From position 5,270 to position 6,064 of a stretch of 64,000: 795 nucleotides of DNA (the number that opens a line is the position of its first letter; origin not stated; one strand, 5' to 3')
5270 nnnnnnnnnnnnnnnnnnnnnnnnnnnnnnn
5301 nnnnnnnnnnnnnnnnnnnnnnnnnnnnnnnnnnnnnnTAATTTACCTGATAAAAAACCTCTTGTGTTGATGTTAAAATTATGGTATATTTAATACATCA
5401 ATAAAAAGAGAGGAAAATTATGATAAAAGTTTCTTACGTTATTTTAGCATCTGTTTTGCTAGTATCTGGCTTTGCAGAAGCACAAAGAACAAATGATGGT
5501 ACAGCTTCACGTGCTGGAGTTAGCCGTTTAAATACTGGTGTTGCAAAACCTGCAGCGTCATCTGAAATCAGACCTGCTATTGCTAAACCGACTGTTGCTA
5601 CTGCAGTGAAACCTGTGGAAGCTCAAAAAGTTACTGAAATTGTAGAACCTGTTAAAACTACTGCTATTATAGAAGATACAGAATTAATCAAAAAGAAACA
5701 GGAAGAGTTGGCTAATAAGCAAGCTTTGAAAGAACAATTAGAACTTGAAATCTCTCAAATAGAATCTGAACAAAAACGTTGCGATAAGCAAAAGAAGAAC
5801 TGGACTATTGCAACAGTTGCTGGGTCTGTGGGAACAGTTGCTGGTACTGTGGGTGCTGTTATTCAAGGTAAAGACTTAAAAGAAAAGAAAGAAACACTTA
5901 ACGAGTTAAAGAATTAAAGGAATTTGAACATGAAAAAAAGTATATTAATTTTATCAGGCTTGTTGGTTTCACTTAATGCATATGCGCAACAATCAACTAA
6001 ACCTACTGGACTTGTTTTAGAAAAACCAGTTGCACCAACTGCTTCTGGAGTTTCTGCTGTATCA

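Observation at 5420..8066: Tandem paralogous family of secreted proteins sharing a K-C...glycine-zipper helix module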

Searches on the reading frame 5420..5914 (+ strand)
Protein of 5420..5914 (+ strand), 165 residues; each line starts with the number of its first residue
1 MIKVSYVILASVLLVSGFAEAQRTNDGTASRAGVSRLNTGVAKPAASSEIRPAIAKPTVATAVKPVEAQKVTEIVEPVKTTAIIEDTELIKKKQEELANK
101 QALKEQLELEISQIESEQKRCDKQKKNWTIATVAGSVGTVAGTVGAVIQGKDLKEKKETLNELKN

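Call 4: search_protein_families(library=pfam, proteins=[window:5420-5914:+], max_evalue=1)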
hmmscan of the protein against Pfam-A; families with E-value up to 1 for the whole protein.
window:5420-5914:+ (165 aa): 4 families
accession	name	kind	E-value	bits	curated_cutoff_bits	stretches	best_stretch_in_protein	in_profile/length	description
PF01618.21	MotA_ExbB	-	0.055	13.7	22.9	1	90-147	10-72/127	MotA/TolQ/ExbB proton channel family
PF04678.18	MCU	-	0.15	12.6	30.8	1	64-145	29-105/177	Mitochondrial calcium uniporter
PF03898.19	TNV_CP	-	0.18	11.5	30.8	1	91-156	2-62/198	Satellite tobacco necrosis virus coat protein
PF09716.15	ETRAMP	-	0.21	12.1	29.1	1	97-147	23-73/81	Malarial early transcribed membrane protein (ETRAMP)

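Call 5: search_protein_families(library=ncbifam, proteins=[window:5420-5914:+], max_evalue=1)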
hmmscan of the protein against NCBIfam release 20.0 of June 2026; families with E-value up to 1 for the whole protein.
window:5420-5914:+ (165 aa): 2 families
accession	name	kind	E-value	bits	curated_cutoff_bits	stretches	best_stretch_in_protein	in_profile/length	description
NF047709.1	RiPP_TigB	exception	0.032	14.3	70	1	129-147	36-54/68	methyl-cyclopropylglycine-containing RiPP peptide TigB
TIGR00793.1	kdgT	equivalog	0.6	9.6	453.8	1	2-82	229-308/314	2-keto-3-deoxygluconate transporter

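Call 46: list_cluster_members(proteins=[P0001, P0003, P0004, window:5420-5914:+, window:9073-10548:-, window:20866-22146:-])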
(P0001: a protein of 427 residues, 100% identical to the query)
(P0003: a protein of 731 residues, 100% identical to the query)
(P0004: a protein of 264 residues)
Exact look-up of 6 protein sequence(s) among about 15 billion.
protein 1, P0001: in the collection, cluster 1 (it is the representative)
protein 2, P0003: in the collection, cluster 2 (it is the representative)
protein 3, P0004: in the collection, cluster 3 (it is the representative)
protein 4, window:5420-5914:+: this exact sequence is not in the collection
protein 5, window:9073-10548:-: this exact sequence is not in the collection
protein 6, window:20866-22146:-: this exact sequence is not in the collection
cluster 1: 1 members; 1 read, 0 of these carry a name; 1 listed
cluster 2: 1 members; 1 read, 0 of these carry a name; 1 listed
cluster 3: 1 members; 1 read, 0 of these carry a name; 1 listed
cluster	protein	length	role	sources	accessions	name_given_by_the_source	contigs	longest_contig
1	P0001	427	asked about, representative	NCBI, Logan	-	-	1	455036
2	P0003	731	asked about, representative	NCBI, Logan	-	-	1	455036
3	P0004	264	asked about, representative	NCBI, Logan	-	-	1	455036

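Call 49: search_protein_families(library=phrogs, proteins=[window:5420-5914:+], max_evalue=0.01)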
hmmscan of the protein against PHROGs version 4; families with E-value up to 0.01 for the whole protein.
window:5420-5914:+ (165 aa): 1 family
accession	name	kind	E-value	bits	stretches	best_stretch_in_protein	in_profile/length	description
phrog_6286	-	unknown function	0.0094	17.3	0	63-118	43-99/127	-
